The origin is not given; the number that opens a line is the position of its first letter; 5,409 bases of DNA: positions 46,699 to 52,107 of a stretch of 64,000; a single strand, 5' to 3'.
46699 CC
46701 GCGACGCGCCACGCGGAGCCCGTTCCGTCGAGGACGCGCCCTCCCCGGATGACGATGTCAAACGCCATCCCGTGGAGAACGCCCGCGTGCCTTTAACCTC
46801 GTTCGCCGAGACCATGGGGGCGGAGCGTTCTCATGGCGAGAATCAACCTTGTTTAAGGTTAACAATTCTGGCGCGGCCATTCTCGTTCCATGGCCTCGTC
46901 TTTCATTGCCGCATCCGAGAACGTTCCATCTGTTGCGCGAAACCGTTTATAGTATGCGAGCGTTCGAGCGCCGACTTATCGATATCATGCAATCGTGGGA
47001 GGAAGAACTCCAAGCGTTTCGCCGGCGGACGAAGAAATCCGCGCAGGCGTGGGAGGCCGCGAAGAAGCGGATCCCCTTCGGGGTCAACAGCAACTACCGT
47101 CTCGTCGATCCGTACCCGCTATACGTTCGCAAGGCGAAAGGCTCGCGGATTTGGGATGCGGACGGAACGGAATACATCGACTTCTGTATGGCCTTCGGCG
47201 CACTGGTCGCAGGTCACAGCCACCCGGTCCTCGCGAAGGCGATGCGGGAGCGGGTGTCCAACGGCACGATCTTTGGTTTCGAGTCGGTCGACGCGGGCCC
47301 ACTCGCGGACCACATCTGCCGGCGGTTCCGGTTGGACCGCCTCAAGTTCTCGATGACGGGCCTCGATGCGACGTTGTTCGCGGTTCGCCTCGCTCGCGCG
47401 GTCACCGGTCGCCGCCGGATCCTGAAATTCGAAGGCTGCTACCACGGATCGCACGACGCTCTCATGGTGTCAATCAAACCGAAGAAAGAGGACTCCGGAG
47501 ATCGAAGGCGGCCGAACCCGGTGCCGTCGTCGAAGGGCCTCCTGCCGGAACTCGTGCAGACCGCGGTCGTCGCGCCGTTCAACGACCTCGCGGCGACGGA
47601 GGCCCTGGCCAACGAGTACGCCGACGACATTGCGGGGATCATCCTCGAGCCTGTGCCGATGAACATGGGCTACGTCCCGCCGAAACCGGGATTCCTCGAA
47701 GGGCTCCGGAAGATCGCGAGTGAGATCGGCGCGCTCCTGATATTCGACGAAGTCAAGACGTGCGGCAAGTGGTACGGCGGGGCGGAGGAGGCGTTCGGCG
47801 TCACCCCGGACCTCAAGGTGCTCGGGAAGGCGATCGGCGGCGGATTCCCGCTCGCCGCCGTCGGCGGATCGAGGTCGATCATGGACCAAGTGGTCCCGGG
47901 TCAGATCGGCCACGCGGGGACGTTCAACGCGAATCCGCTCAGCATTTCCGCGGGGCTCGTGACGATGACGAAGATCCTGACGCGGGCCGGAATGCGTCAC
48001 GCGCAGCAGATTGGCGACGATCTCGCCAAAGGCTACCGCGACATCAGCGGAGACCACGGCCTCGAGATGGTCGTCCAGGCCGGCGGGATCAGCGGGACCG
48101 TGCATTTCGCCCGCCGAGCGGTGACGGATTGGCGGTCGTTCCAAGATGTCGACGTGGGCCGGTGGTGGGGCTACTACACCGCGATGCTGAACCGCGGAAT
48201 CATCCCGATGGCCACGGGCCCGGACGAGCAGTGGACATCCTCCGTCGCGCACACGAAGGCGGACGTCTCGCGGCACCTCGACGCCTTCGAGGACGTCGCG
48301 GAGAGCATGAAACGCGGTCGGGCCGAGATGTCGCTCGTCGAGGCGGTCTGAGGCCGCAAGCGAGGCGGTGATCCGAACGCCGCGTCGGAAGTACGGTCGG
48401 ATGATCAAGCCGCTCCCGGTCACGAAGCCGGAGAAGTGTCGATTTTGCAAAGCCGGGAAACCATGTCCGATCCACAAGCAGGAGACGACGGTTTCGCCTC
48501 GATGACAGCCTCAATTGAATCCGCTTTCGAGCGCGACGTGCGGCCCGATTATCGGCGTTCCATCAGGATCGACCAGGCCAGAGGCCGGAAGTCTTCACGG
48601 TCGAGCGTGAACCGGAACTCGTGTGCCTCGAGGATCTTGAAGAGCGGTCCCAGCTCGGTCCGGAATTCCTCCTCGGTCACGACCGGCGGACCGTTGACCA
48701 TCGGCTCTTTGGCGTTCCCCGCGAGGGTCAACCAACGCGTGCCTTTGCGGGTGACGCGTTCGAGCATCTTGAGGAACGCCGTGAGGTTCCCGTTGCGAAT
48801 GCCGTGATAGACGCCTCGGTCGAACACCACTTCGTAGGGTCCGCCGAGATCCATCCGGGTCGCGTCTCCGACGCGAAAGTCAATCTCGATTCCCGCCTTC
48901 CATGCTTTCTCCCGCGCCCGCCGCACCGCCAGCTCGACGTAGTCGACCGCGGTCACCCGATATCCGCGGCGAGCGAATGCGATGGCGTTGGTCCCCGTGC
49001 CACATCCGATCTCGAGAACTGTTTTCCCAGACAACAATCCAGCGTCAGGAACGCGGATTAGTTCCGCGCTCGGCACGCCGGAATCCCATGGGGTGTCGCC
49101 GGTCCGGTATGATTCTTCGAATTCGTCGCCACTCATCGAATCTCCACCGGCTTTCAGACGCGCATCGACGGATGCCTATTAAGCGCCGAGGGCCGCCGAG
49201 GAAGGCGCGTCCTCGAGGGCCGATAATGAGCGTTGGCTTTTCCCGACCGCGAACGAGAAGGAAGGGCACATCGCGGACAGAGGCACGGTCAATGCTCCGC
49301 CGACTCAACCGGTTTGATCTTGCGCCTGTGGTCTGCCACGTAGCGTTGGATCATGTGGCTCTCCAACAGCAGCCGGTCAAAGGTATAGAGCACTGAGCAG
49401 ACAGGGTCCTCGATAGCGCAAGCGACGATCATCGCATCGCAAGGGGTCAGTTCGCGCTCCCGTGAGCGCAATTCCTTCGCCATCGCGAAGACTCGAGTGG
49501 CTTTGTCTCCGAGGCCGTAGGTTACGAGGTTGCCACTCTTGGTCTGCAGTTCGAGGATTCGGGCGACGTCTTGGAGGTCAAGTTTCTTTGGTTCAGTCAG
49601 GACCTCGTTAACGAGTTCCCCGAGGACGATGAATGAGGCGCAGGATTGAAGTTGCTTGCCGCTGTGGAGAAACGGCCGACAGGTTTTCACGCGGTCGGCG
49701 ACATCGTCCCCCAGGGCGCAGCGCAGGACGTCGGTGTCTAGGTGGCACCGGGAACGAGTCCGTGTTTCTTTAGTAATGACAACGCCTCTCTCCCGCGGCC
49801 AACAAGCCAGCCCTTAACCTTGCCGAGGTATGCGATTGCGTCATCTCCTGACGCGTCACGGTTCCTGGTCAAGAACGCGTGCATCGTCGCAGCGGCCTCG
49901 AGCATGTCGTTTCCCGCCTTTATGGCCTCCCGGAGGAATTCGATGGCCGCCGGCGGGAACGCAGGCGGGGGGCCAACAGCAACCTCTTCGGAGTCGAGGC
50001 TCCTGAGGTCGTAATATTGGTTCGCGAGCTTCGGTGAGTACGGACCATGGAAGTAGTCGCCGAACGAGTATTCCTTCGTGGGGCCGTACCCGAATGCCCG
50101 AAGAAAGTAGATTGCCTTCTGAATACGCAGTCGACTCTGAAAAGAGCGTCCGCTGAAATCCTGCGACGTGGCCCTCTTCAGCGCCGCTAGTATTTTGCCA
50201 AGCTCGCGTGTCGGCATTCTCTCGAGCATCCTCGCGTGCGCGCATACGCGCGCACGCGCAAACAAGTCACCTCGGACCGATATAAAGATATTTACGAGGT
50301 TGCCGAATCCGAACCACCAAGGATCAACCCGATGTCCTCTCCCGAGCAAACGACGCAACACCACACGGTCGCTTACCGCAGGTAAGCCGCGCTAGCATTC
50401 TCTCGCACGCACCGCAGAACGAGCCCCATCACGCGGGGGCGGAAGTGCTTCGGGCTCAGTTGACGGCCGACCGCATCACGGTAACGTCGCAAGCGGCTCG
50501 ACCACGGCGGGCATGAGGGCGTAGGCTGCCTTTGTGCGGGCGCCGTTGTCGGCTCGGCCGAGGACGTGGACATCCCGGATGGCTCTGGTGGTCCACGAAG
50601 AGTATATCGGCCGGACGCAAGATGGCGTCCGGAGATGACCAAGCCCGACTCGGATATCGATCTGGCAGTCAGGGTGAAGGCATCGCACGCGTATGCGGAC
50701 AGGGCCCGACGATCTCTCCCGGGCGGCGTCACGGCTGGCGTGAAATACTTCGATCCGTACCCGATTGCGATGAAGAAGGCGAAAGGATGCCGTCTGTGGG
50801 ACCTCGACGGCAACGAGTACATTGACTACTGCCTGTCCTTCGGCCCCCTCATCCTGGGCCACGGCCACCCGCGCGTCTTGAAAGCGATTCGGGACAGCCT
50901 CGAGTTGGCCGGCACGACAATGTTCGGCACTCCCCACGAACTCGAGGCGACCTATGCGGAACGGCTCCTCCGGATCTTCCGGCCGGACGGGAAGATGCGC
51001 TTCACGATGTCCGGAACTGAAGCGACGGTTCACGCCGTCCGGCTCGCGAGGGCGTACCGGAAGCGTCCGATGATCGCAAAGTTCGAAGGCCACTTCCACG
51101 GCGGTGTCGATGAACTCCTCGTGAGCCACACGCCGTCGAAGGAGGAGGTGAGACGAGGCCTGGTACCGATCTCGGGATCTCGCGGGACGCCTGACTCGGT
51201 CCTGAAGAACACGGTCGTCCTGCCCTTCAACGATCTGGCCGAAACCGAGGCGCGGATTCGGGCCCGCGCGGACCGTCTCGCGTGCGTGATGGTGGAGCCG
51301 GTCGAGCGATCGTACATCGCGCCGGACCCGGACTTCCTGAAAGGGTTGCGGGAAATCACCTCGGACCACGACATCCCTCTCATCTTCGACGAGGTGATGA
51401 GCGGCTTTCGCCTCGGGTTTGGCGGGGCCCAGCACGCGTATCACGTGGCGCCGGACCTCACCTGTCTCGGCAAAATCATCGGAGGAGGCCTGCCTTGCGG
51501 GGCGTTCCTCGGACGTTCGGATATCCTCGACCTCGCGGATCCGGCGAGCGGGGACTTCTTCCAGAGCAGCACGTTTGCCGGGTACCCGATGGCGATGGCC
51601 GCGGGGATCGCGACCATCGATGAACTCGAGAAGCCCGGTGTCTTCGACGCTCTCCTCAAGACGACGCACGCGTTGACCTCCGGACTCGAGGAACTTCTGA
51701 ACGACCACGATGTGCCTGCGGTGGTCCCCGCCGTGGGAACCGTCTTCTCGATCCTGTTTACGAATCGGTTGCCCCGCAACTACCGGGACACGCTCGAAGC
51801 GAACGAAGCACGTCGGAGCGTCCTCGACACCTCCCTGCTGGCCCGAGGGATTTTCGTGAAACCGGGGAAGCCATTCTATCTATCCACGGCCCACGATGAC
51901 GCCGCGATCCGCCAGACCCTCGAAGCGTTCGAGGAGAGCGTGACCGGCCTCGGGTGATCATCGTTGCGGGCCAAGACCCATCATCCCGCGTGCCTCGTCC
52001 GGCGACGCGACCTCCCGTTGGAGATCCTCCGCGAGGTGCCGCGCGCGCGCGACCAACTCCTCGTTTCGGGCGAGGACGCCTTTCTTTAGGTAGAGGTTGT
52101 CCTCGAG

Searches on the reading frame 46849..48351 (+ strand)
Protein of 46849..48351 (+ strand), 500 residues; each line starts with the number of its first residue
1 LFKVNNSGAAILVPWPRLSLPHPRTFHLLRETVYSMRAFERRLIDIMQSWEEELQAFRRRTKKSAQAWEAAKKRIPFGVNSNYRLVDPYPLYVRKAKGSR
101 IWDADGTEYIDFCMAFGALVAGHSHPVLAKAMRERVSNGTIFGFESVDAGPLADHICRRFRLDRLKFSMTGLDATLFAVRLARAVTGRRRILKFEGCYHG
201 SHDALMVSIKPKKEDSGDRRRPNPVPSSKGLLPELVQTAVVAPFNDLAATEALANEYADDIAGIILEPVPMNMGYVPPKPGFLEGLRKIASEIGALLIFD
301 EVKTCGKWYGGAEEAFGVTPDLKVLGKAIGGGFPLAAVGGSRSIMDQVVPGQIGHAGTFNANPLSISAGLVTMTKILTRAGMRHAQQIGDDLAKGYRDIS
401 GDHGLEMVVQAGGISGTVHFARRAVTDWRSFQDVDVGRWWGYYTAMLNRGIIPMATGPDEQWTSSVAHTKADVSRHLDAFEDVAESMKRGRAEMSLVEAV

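Call 13: search_protein_families(library=pfam, proteins=[window:46849-48351:+], max_evalue=0.00001)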
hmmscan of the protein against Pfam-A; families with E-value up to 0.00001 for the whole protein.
window:46849-48351:+ (500 aa): 1 family
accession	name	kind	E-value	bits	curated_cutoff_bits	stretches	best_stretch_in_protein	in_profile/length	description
PF00202.27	Aminotran_3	-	2.3e-62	211.4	30.5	1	87-458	7-376/403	Aminotransferase class-III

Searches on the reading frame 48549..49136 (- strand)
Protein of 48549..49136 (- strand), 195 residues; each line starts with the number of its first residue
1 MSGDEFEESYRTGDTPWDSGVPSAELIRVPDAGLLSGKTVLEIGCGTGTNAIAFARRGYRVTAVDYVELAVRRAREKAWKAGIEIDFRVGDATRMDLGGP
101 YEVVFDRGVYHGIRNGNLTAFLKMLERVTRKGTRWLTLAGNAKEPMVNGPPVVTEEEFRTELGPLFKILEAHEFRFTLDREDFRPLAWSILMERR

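Call 34: search_protein_families(library=pfam, proteins=[window:48549-49136:-], max_evalue=0.001)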
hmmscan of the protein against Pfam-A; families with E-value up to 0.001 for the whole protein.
window:48549-49136:- (195 aa): 12 families
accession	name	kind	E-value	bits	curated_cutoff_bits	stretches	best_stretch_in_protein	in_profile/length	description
PF13649.12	Methyltransf_25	-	1.6e-17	64.4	27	1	40-132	1-96/97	Methyltransferase domain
PF13847.12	Methyltransf_31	-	7.9e-14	52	27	1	36-141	3-113/145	Methyltransferase domain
PF08241.18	Methyltransf_11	-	2.6e-13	50.8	21.2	1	41-133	1-91/95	Methyltransferase domain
PF05724.17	TPMT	-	1.1e-12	48.6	26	1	3-173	3-190/218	Thiopurine S-methyltransferase (TPMT)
PF08242.18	Methyltransf_12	-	1.5e-09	38.9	30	1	41-133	1-96/98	Methyltransferase domain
PF13489.12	Methyltransf_23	-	4e-09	36.9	27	1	34-133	20-112/164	Methyltransferase domain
PF03848.20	TehB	-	9.4e-07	28.9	20.4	1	35-140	29-135/193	Tellurite resistance protein TehB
PF02353.26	CMAS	-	2.1e-05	24.4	27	1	33-136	59-163/273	Mycolic acid cyclopropane synthetase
PF06325.19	PrmA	-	5.8e-05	23.2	22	1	34-89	159-215/296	Ribosomal protein L11 methyltransferase (PrmA)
PF05401.17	NodS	-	0.00022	21.6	24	1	39-115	46-121/201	Nodulation protein S (NodS)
PF01209.24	Ubie_methyltran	-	0.00035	20.4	20.1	1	35-138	46-152/233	ubiE/COQ5 methyltransferase family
PF05175.20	MTS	-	0.00037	20.6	23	1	37-94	32-92/170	Methyltransferase small domain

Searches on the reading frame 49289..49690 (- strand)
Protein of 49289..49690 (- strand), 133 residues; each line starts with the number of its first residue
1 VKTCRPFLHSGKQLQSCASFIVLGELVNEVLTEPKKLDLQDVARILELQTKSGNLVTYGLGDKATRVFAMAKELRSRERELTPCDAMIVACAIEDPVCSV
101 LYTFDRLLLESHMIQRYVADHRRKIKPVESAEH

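Call 34: search_protein_families(library=pfam, proteins=[window:49289-49690:-], max_evalue=0.001)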
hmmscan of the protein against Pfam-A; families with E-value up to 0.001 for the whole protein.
window:49289-49690:- (133 aa): 1 family
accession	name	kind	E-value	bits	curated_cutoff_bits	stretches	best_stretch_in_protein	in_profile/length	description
PF01850.27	PIN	-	0.00029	21.9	23.6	1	17-106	32-112/120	PIN domain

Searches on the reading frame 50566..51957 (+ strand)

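Call 13: search_protein_families(library=pfam, proteins=[window:50566-51957:+], max_evalue=0.00001)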
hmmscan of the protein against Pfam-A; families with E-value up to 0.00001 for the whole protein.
window:50566-51957:+ (463 aa): 1 family
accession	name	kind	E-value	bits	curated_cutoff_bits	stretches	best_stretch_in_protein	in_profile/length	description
PF00202.27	Aminotran_3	-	1.3e-65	222.2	30.5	1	64-410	8-358/403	Aminotransferase class-III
